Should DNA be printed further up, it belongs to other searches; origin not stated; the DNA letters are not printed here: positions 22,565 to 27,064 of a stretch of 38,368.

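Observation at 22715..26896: Single ~1390-aa polypeptide combining methyltransferase, coiled-coil and two glycosyltransferase domains: candidate polymerase/molecular-ruler/chain-terminator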

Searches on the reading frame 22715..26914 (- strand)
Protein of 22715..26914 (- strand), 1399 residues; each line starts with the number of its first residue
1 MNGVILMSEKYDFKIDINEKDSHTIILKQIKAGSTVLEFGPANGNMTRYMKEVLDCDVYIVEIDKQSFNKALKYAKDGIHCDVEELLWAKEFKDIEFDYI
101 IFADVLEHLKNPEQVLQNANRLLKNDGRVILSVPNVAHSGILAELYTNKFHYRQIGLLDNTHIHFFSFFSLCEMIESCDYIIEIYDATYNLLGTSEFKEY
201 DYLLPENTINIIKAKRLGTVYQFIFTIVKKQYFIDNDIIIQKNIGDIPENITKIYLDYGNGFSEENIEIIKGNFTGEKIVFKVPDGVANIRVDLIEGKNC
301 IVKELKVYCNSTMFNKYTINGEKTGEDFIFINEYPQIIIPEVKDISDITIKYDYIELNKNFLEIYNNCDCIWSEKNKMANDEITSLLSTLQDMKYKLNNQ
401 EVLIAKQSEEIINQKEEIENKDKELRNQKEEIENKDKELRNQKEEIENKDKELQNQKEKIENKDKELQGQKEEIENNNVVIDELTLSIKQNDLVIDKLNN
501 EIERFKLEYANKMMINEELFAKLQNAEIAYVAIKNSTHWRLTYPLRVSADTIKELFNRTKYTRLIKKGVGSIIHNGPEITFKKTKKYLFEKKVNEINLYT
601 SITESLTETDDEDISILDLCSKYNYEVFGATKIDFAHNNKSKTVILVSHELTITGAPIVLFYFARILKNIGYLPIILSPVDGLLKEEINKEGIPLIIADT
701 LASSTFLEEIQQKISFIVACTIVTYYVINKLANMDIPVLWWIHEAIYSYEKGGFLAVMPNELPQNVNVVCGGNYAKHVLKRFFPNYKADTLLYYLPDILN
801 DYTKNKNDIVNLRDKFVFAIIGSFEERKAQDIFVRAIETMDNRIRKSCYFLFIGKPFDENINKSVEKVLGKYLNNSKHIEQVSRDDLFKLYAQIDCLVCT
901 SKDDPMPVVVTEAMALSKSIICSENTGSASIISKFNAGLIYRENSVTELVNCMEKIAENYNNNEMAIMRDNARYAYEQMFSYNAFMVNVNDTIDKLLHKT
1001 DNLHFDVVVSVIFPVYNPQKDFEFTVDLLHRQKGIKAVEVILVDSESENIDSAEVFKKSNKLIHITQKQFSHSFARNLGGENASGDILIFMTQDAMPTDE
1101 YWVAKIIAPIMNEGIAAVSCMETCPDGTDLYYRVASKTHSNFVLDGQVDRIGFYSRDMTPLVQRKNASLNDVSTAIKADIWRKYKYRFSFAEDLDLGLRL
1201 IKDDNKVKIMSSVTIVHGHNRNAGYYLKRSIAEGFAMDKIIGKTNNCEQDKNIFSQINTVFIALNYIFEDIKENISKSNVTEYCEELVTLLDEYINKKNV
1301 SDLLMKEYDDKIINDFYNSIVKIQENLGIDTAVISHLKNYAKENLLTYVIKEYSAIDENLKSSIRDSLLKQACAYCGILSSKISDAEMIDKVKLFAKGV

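Call 5: search_protein_families(library=pfam, proteins=[window:22715-26914:-], max_evalue=0.01)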
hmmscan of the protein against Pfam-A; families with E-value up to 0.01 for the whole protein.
window:22715-26914:- (1399 aa): 10 families
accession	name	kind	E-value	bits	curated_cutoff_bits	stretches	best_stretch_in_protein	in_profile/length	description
PF00534.26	Glycos_transf_1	-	2.9e-23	82.7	26.4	1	806-973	6-170/172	Glycosyl transferases group 1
PF13489.12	Methyltransf_23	-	2.4e-19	70.1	27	1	27-176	17-155/164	Methyltransferase domain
PF16994.11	Glyco_trans_4_5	-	2.3e-18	66.9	26.6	1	640-750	1-113/172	Glycosyl-transferase family 4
PF13692.12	Glyco_trans_1_4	-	9.9e-16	58.7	27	1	817-959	3-142/142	Glycosyl transferases group 1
PF07021.18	MetW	-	2.4e-14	53.8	21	1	22-179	3-159/193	Methionine biosynthesis protein MetW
PF08241.18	Methyltransf_11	-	5e-13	49.9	21.2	1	37-131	1-95/95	Methyltransferase domain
PF00535.33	Glycos_transf_2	-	6.5e-13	49.4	23.3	1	1010-1134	1-128/168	Glycosyl transferase family 2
PF08242.18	Methyltransf_12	-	1.3e-11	45.5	30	1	37-129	1-98/98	Methyltransferase domain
PF13649.12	Methyltransf_25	-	8.7e-10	39.6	27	1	36-127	1-97/97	Methyltransferase domain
PF13847.12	Methyltransf_31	-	2.3e-09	37.5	27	1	30-148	1-125/145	Methyltransferase domain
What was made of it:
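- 26207..26896 (-): Class I SAM methyltransferase domain (aa 1-230), the proposed chain-capping enzyme. Pfam Methyltransf_23/MetW/Methyltransf_11 (call 5).
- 23924..25039 (-): GT4 (GT-B, retaining-type) glycosyltransferase domain (aa ~620-991). Pfam Glyco_trans_4_5 and Glycos_transf_1 (call 5).
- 23249..23902 (-): GT2 (GT-A, inverting-type) glycosyltransferase domain (aa ~999-1216). Pfam Glycos_transf_2 E 6.5e-13 (call 5).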

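Call 6: search_protein_families(library=ncbifam, proteins=[window:22715-26914:-], max_evalue=0.01)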
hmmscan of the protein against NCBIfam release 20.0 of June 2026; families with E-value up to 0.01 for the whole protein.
window:22715-26914:- (1399 aa): 33 families (the best 25 are shown)
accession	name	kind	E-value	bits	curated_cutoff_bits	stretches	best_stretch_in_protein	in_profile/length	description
TIGR02081.1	metW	equivalog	5.6e-15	55.4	189.5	1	24-143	5-119/194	methionine biosynthesis protein MetW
NF038229.1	Glyco4_Geo_Pelo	equivalog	6.7e-09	35.2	400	1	845-953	190-295/338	GPMC system family 4 glycosyltransferase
TIGR03965.1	mycofact_glyco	equivalog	8e-09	34.9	280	1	1009-1231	76-294/467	mycofactocin biosynthesis glycosyltransferase MftF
NF046085.1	XrtY_assoc_Gly1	equivalog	1e-08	34.5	400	1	804-984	198-372/387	XrtY-associated glycosyltransferase XYAG1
TIGR03088.1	stp2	hypoth_equivalog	2.2e-08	33.6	409.05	1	813-988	192-365/374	TIGR03088 family PEP-CTERM/XrtA system glycosyltransferase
NF041875.1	EPS_EpsD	equivalog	3.3e-08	33.3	370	1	1009-1100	1-95/325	exopolysaccharide biosynthesis glycosyltransferase EpsD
TIGR04283.1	glyco_like_mftF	equivalog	9.5e-08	31.9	182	1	1009-1135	1-121/221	TIGR04283 family arsenosugar biosynthesis glycosyltransferase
TIGR04063.1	stp3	hypoth_equivalog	1.5e-07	30.6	442.05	1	810-976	208-375/397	TIGR04063 family PEP-CTERM/XrtA system glycosyltransferase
NF047684.1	TeichurnBiosyTuaC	equivalog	1.8e-07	30.5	550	1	814-964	218-359/391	teichuronic acid biosynthesis protein TuaC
TIGR01983.1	UbiG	equivalog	6.4e-07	28.9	102.95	1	33-137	50-157/228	bifunctional 2-polyprenyl-6-hydroxyphenol methylase/3-demethylubiquinol 3-O-methyltransferase UbiG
NF041876.1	EPS_EpsE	equivalog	7.2e-07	28.8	400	1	882-981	284-381/389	exopolysaccharide biosynthesis GT4 family glycosyltransferase EpsE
TIGR02149.1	glgA_Coryne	subfamily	7.5e-07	28.6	302.4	1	816-985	205-379/391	glycogen synthase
NF041394.1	GtaseAglG_Halo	equivalog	2.9e-06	26.8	440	1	1009-1117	3-114/304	glucosyl-dolichyl phosphate glucuronosyltransferase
NF045667.1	MTase_DVU1556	equivalog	7.5e-06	25.5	155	1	27-132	17-120/213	DVU_1556 family methyltransferase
TIGR02168.1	SMC_prok_B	equivalog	1.5e-05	22.9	567.35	1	375-527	687-839/1181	chromosome segregation protein SMC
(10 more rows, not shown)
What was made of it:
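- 25313..25765 (-): 151-residue continuous helix (aa 378-528): proposed coiled-coil molecular ruler, about 22 nm if fully helical. SMC-like weak hits (call 6).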

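Call 7: search_solved_structures(query=window:22715-26914:-, max_evalue=0.01)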
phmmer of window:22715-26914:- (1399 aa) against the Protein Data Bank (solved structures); distinct sequences matched with E-value up to 0.01: 40.
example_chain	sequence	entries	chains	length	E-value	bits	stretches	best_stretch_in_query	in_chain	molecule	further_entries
3cc8_A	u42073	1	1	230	1.7e-20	75.5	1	26-235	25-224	Putative methyltransferase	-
9m88_C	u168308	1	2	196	3.4e-08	34.8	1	813-973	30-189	Glycogen synthase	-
2bfw_A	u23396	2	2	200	3.6e-08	34.7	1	813-973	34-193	GLGA GLYCOGEN SYNTHASE | PGS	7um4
3fro_A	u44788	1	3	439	1.6e-07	32.6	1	814-974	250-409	GlgA glycogen synthase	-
2bis_A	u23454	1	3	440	1.6e-07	32.6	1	814-974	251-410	GLGA GLYCOGEN SYNTHASE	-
6kp6_A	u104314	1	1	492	1.6e-07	32.6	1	814-974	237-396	Muscarinic acetylcholine receptor M4,GlgA glycogen synthase,Muscarinic acetylcholine recep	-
8iyx_C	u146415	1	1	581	1.6e-07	32.5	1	813-981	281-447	Probable G-protein coupled receptor 34,Probable G-protein coupled receptor 34,YL-365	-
3l01_A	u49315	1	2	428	1.7e-07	32.5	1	814-974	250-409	GlgA glycogen synthase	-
7br3_A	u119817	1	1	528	1.8e-07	32.4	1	810-973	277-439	Gonadotropin-releasing hormone receptor,GlgA glycogen synthase,Gonadotropin-releasing horm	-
6kqi_A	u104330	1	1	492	1.9e-07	32.4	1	814-974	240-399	Cannabinoid receptor 1,GlgA glycogen synthase,Cannabinoid receptor 1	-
5u09_A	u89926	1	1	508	2e-07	32.2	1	814-974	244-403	Cannabinoid receptor 1,GlgA glycogen synthase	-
7fee_A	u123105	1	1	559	2.1e-07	32.2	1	814-974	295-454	Cannabinoid receptor 1,GlgA glycogen synthase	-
9b9y_R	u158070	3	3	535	2.2e-07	32.1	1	814-974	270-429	Cannabinoid receptor 1,Glycogen synthase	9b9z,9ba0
6w25_A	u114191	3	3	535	2.3e-07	32.1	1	814-974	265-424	Melanocortin receptor 4,GlgA glycogen synthase,Melanocortin receptor 4 | Melanocortin receptor 4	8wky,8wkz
7w41_A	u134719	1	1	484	2.5e-07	31.9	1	813-973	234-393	Gastrin-releasing peptide receptor,GlgA glycogen synthase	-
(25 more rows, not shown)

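Call 8: find_homologous_proteins(query=window:22715-26914:-)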
Query window:22715-26914:- (1399 aa): 200 proteins with E <= 0.001 among 8000 candidates; the best 120 are listed.
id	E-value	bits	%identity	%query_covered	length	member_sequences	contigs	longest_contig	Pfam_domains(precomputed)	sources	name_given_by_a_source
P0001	0.0e+0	3104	100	100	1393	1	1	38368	PF07021.19,PF13847.13,PF13489.13,PF00534.27,PF13649.13,PF16994.12,PF00535.33,PF08241.19,PF08242.19,PF13692.13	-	-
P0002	0.0e+0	1141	40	55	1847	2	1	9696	PF13489.13,PF10111.15,PF13524.13,PF00535.33,PF08241.19,PF13692.13,PF07021.19,PF13847.13,PF00534.27,PF13649.13,PF16994.12,PF08242.19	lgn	-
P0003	0.0e+0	1114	40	55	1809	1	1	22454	PF07021.19,PF13847.13,PF13489.13,PF00534.27,PF13649.13,PF13524.13,PF16994.12,PF00535.33,PF08241.19,PF08242.19,PF13692.13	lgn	-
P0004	0.0e+0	1056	33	71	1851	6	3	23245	PF13489.13,PF10111.15,PF13524.13,PF00535.33,PF08241.19,PF13692.13,PF07021.19,PF13847.13,PF00534.27,PF13649.13,PF16994.12,PF28159.1,PF08242.19,PF20706.4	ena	-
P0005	0.0e+0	1029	34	71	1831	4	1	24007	PF13489.13,PF13524.13,PF00535.33,PF08241.19,PF13692.13,PF07021.19,PF13847.13,PF00534.27,PF13649.13,PF16994.12,PF08242.19,PF20706.4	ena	-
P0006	1.5e-292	992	34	71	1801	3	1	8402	PF13489.13,PF10111.15,PF13524.13,PF00535.33,PF08241.19,PF13692.13,PF07021.19,PF13847.13,PF00534.27,PF13649.13,PF00982.28,PF16994.12,PF08242.19,PF20706.4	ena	-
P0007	9.4e-291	986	37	54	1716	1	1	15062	PF13489.13,PF10111.15,PF13524.13,PF00535.33,PF08241.19,PF13692.13,PF07021.19,PF13847.13,PF00534.27,PF13649.13,PF16994.12,PF08242.19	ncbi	-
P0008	3.3e-226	772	33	98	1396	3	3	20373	PF13489.13,PF10111.15,PF00535.33,PF08241.19,PF13692.13,PF07021.19,PF13847.13,PF13641.13,PF00534.27,PF13649.13,PF16994.12,PF08242.19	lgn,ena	-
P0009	3.2e-222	759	33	70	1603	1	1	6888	PF07021.19,PF13847.13,PF13489.13,PF10111.15,PF00534.27,PF13649.13,PF16994.12,PF00535.33,PF08241.19,PF08242.19,PF13692.13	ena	-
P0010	7.3e-220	751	34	88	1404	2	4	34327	PF13489.13,PF10111.15,PF00535.33,PF08241.19,PF13692.13,PF07021.19,PF13847.13,PF13641.13,PF00534.27,PF13649.13,PF16994.12,PF08242.19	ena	-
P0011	1.1e-219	751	32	98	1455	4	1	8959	PF07021.19,PF13847.13,PF13489.13,PF10111.15,PF00534.27,PF13649.13,PF16994.12,PF00535.33,PF08241.19,PF08242.19,PF13692.13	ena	-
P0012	8.0e-219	748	34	88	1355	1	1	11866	PF07021.19,PF13489.13,PF10111.15,PF13641.13,PF00534.27,PF13649.13,PF16994.12,PF00535.33,PF08241.19,PF08242.19,PF13692.13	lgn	-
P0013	4.1e-217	742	33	88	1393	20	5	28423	PF13489.13,PF10111.15,PF00535.33,PF08241.19,PF13692.13,PF07021.19,PF13847.13,PF13641.13,PF00534.27,PF13649.13,PF16994.12,PF08242.19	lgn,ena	-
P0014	4.4e-217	742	34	88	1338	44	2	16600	PF07021.19,PF13847.13,PF13489.13,PF10111.15,PF00534.27,PF13649.13,PF16994.12,PF00535.33,PF08241.19,PF08242.19,PF13692.13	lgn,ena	-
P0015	6.7e-216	738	36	59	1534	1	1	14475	PF13489.13,PF10111.15,PF00535.33,PF08241.19,PF13692.13,PF07021.19,PF13847.13,PF13641.13,PF00534.27,PF13649.13,PF16994.12,PF08242.19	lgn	-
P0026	1.7e-120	422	39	42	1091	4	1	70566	PF07021.19,PF13489.13,PF13632.13,PF13641.13,PF00535.33,PF08241.19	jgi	jgi:GT2 family glycosyltransferase/2-polyprenyl-3-methyl-5-hydroxy-6-metoxy-1,4-benzoquinol methylas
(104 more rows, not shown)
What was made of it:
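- Tried and rejected: The protein is a singleton in the 5.8-billion-protein collection, with the next relative at 40% identity (call 8).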

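Call 21: find_related_loci(query=A1, collection=genome_contigs, flank=8000)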
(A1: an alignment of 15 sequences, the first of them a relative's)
Query A1 (1393 aa) in genome_contigs; peptide patterns used: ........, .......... (x = any residue, [..] = any of these).
599 stretches matched a pattern (row limit reached: there are more); 497 encode a relative of the query (tblastn E <= 1e-3); the best 80 are kept; 79 distinct loci.
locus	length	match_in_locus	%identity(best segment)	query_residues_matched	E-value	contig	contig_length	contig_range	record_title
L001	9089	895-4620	31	3-1328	0e+0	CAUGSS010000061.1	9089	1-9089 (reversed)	MAG TPA_asm: uncultured Eubacteriales bacterium isolate SRR16244405_bin.36_MetaWRAP_v1.3_MAG genome assembly, contig: ER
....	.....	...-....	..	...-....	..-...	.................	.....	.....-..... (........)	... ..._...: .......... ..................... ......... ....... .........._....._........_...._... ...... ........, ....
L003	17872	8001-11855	33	3-1281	0e+0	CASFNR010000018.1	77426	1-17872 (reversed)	uncultured Eubacteriales bacterium isolate O63_L3_318318_idba_bin.145 genome assembly, contig: O63_L3_318318_idba_bin.14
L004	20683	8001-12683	34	4-1393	1e-157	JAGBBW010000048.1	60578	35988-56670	MAG: Lachnospiraceae bacterium isolate RGIG8977 Water_deer_Rectum-2__c183678, whole genome shotgun sequence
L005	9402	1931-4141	33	495-1235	2e-123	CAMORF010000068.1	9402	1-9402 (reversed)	MAG: uncultured Clostridia bacterium isolate SRR873606_bin.72_metaWRAP_v1.3_MAG genome assembly, contig: NODE_18677_leng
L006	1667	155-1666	40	636-1135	1e-128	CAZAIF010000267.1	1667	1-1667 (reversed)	MAG TPA_asm: uncultured Oscillospiraceae bacterium isolate SRP141132_co3_60 genome assembly, contig: NODE_75226_length_1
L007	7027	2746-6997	41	4-995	4e-83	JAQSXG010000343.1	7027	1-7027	MAG: Neobacillus sp. isolate L_E1_T20_A_bin.13 scaffold_27927, whole genome shotgun sequence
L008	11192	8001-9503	35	4-480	1e-76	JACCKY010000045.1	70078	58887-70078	MAG: Candidatus Petromonas tenebris isolate A2 scaffold_179, whole genome shotgun sequence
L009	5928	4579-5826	37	546-979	4e-75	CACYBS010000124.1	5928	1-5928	MAG: Erysipelothrix rhusiopathiae isolate RUG11795 genome assembly, contig: RUG11795_asm_124, whole genome shotgun seque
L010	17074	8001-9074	38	621-975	5e-69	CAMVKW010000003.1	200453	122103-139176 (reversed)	MAG TPA_asm: uncultured Lachnospiraceae bacterium isolate SRR8387721_bin.39_metaWRAP_v1.3_MAG genome assembly, contig: E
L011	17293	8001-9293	37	4-415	4e-69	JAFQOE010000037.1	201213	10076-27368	MAG: Lachnospiraceae bacterium isolate RGIG1998 Goat_Colon-1__c283, whole genome shotgun sequence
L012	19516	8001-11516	35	1-1090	9e-69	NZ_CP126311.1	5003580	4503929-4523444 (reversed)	Paenibacillus sp. BR2-3 chromosome, complete genome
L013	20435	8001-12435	38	4-991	2e-68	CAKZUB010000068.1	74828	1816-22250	MAG: uncultured Clostridia bacterium isolate S1_Bin_METABAT__240_1 genome assembly, contig: c_000002711174, whole genome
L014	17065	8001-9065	40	4-352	8e-66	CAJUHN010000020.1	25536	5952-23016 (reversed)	MAG TPA_asm: uncultured Lachnospiraceae bacterium isolate MGBC136627 genome assembly, contig: MGBC136627.20, whole genom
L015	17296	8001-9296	33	5-463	3e-65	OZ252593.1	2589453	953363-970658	MAG: Methylophagaceae bacterium isolate 8c9037ee-5e6c-4e22-83f6-03cca865121d genome assembly, chromosome: 1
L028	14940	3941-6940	42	4-1196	2e-59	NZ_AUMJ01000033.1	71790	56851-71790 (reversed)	Aneurinibacillus terranovensis DSM 18919 H525DRAFT_scaffold00019.19_C, whole genome shotgun sequence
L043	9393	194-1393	32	4-394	5e-54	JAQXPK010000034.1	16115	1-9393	MAG: Bacillota bacterium isolate SUG1403 k141_136006, whole genome shotgun sequence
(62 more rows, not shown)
